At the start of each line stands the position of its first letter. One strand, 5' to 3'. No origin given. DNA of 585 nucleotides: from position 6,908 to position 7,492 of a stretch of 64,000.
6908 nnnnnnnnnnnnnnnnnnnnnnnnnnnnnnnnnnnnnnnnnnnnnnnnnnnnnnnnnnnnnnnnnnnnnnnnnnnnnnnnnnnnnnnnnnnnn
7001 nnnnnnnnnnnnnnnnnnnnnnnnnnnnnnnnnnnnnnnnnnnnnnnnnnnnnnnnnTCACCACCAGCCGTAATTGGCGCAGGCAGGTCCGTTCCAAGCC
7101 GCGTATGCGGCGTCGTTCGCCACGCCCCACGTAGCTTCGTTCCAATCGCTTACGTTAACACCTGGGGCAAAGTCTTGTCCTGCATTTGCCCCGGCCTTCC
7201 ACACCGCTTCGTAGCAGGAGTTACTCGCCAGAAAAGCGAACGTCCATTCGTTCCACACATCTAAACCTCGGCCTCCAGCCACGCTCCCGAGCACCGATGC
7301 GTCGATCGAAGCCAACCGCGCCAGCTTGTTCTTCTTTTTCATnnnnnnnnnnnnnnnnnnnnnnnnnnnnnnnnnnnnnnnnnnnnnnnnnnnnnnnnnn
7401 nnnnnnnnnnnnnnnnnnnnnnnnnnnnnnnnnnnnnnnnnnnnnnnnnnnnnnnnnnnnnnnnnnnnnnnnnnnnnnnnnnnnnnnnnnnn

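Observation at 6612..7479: Tandemly duplicated double-glycine-leader peptide genes, each behind a sigma-54-like promoter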

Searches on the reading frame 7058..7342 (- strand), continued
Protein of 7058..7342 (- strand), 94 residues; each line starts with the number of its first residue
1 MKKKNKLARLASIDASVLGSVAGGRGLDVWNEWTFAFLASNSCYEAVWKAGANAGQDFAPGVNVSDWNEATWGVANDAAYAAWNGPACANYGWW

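Call 54: find_encoding_contigs(protein=P0012, flank=10000, max_places=3)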
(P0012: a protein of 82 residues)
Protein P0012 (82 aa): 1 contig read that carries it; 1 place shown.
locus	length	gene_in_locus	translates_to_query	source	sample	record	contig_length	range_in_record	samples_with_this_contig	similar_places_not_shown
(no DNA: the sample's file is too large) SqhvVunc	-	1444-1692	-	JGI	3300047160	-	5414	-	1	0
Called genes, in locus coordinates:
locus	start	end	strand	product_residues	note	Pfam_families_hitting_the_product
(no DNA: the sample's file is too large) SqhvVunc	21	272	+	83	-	PF00365:PFK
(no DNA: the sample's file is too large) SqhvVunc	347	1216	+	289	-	-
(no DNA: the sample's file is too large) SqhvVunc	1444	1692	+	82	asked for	-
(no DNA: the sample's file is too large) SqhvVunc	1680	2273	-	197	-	PF12007:DUF3501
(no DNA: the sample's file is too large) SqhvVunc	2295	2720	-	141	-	PF00210:Ferritin (weak), PF02915:Rubrerythrin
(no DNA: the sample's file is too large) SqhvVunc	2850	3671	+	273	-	PF06181:Urate_ox_N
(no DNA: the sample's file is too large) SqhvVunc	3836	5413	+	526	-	?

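Call 66: search_protein_families(library=ncbifam, alignment_id=A4, max_evalue=1)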
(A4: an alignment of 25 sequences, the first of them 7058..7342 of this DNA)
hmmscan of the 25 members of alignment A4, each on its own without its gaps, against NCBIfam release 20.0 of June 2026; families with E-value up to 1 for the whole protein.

A. member 1, window:7058-7342:- (94 aa): 1 family
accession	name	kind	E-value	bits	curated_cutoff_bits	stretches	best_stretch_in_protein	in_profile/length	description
TIGR04139.1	CxxCx5CxxC_targ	subfamily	0.073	13.6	40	1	13-51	18-57/69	TIGR04139 family peptide modification target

B. families by the number of members that match (of 25 scanned): 7 families
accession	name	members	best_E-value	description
TIGR04497.1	GRASP_targ_2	3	0.024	putative ATP-grasp target RiPP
NF045548.1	GDSL_lipase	2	0.06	Rv0518 family GDSL lipase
NF041168.1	f2_encap_cargo3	1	0.0063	family 2 encapsulin nanocompartment cargo protein terpene cyclase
TIGR04139.1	CxxCx5CxxC_targ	1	0.073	TIGR04139 family peptide modification target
NF033148.1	tet_protect_M_W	1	0.12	TetM/TetW/TetO/TetS family tetracycline resistance ribosomal protection protein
NF009379.0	PRK12740.1-3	1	0.19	elongation factor G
NF012155.1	tet_protect_M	1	0.23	tetracycline resistance ribosomal protection protein Tet(M)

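Call 67: search_protein_families(library=pfam, alignment_id=A4, max_evalue=1)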
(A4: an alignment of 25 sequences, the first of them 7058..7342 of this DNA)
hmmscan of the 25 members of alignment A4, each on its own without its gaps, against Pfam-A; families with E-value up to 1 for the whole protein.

A. member 1, window:7058-7342:- (94 aa): 0 families

B. families by the number of members that match (of 25 scanned): 6 families
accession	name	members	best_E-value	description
PF03047.20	ComC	3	0.0089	COMC family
PF10439.15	Bacteriocin_IIc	3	0.0098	Bacteriocin class II with double-glycine leader peptide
PF17392.7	Urocanase_C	1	0.0069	Urocanase C-terminal domain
PF16934.11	Mersacidin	1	0.05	Two-component Enterococcus faecalis cytolysin (EFC)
PF25684.1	Mycobacteriophage_Gp53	1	0.19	Mycobacteriophage Gene 53 protein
PF04829.18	PT-VENN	1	0.4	Pre-toxin domain with VENN motif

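Call 68: list_cluster_members(proteins=[P0017, P0026, P0027, P0002, P0019])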
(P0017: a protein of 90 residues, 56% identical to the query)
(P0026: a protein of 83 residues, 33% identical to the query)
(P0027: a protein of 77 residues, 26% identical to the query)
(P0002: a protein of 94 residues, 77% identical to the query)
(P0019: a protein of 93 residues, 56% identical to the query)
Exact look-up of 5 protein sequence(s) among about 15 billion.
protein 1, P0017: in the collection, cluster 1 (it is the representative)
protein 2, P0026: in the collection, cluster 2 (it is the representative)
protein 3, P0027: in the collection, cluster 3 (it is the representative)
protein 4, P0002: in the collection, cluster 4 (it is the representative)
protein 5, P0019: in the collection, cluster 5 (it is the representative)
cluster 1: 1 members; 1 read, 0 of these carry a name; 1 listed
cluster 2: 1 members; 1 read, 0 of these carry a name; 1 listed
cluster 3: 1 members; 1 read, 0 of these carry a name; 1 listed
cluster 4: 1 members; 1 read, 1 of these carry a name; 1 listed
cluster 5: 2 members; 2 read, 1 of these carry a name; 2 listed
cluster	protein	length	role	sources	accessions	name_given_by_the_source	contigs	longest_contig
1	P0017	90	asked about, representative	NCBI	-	-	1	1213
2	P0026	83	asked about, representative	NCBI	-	-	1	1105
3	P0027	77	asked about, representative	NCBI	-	-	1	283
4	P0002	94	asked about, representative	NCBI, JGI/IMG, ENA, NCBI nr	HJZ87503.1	MAG TPA: hypothetical protein VKN99_20150 [Polyangia bacterium] | hypothetical protein [Polyangia bacterium]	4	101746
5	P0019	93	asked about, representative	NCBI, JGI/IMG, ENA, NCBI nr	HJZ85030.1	MAG TPA: hypothetical protein VKN99_07640 [Polyangia bacterium] | hypothetical protein [Polyangia bacterium]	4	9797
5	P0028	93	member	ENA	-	-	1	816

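Call 72: predict_structure(alignment_id=A4)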
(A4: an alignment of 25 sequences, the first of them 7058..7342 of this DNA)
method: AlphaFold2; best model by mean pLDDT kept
length: 94 residues; sequences in the alignment: 25
mean_pLDDT: 72.1   pTM: 0.61
mean pLDDT of the five models: 72.1, 67.1, 66.3, 66.2, 65.3
residues with pLDDT >= 90: 22; 70-90: 38; 50-70: 10; < 50: 24
segments of 3 or more residues with pLDDT < 50: 1-7, 11-23, 92-94
pLDDT, mean of each block of 10 residues (from residue 1): 44 44 61 72 87 94 90 89 79 47
secondary structure, 60 per line:
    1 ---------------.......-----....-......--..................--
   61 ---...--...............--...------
elements in order: H16-22 H28-31 H33-38 H41-58 H69-83

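Call 81: find_encoding_contigs(protein=P0015, flank=3000, max_places=2)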
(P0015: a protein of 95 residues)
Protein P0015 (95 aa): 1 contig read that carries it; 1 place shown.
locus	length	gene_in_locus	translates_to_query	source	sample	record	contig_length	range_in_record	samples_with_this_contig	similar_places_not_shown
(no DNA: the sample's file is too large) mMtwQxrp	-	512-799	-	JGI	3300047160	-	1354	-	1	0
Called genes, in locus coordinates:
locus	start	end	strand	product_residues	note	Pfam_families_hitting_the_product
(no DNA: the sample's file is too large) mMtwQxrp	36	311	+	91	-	-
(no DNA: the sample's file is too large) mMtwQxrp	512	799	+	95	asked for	-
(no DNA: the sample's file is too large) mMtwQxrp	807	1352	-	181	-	?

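Call 82: find_encoding_contigs(protein=P0009, flank=3000, max_places=2)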
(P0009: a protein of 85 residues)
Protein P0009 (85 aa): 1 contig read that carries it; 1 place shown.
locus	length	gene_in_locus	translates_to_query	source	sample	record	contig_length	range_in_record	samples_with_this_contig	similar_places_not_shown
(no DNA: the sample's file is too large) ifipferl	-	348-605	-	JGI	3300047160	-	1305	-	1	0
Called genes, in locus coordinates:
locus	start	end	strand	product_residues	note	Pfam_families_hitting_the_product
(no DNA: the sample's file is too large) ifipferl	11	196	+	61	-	PF02652:Lactate_perm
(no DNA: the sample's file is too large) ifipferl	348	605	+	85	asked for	-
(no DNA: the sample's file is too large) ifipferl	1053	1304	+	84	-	?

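Call 83: find_encoding_contigs(protein=P0014, flank=3000, max_places=2)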
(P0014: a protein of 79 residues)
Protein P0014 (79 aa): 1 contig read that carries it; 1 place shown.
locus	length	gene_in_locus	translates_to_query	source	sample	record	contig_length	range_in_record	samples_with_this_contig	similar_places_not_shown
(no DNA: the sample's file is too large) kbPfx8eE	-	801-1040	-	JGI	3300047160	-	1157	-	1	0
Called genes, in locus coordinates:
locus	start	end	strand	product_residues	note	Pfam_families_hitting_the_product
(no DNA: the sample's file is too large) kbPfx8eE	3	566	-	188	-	?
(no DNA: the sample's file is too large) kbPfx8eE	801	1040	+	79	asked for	-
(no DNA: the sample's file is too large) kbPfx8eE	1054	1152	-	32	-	-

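Call 84: find_encoding_contigs(protein=P0007, flank=5000, max_places=3)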
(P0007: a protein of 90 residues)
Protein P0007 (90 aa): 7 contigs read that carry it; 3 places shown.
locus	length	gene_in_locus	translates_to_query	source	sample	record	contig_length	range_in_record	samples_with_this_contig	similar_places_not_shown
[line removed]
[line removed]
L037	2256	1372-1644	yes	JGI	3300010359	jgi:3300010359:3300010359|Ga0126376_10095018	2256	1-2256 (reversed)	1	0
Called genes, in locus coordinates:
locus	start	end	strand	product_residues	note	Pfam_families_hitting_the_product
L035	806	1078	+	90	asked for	-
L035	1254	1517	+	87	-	-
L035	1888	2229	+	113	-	PF13358:DDE_3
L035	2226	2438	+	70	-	-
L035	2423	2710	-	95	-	-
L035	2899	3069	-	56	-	?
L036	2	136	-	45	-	?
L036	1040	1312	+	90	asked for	-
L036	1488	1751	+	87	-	-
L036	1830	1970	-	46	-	-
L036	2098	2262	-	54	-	?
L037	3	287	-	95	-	?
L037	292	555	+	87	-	-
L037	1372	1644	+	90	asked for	-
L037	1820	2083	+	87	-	-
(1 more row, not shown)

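Call 93: find_related_loci(query=A3, collection=genome_contigs, flank=10000)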
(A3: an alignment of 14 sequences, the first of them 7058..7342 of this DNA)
Query A3 (94 aa) in genome_contigs; peptide patterns used: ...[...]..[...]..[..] (x = any residue, [..] = any of these).
2 stretches matched a pattern, but none encodes a relative of the query by tblastn (E <= 1e-3).

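Call 94: find_related_loci(query=A3, collection=viral_contigs, flank=5000)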
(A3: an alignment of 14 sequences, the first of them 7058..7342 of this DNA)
Query A3 (94 aa) in viral_contigs; peptide patterns used: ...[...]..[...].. (x = any residue, [..] = any of these).
8 stretches matched a pattern, but none encodes a relative of the query by tblastn (E <= 1e-3).

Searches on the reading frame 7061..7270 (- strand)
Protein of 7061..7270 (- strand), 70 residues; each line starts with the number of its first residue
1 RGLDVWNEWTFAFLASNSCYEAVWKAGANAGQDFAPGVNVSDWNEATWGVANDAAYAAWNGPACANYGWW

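Call 98: find_homologous_proteins(query=A5, max_evalue=0.1)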
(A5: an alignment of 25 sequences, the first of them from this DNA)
Query A5 (25 sequences) (70 aa, profile of the alignment): 23 proteins with E <= 0.1 among 521 candidates.
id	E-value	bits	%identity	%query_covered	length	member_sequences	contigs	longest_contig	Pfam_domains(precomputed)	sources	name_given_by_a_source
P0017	3.7e-18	83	52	99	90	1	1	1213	-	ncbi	-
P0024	1.5e-17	82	40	96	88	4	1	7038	-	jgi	-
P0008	7.2e-17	79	54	56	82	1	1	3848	-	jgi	-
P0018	1.2e-16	79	32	96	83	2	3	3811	-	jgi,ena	-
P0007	1.5e-16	78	36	94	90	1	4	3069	-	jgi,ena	-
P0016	2.3e-16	78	49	99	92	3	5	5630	-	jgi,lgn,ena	-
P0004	2.5e-16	78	49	100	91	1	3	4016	-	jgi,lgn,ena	-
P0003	7.0e-16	76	56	100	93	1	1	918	-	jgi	-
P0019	9.7e-16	76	53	100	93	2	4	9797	-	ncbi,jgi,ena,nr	ncbi:MAG TPA: hypothetical protein VKN99_07640 [Polyangia bacterium]|nr:hypothetical protein [Polyan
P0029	1.0e-15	76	51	100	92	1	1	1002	-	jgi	-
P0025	1.5e-15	75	34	83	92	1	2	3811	-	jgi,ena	-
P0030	2.1e-15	75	29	83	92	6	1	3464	-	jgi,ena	-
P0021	3.8e-15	74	45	99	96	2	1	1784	-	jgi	-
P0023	1.3e-14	72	58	17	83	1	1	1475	-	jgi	-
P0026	1.3e-14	72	28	83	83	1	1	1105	-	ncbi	-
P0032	9.4e-4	37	83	17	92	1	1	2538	PF03047.21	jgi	jgi:hypothetical protein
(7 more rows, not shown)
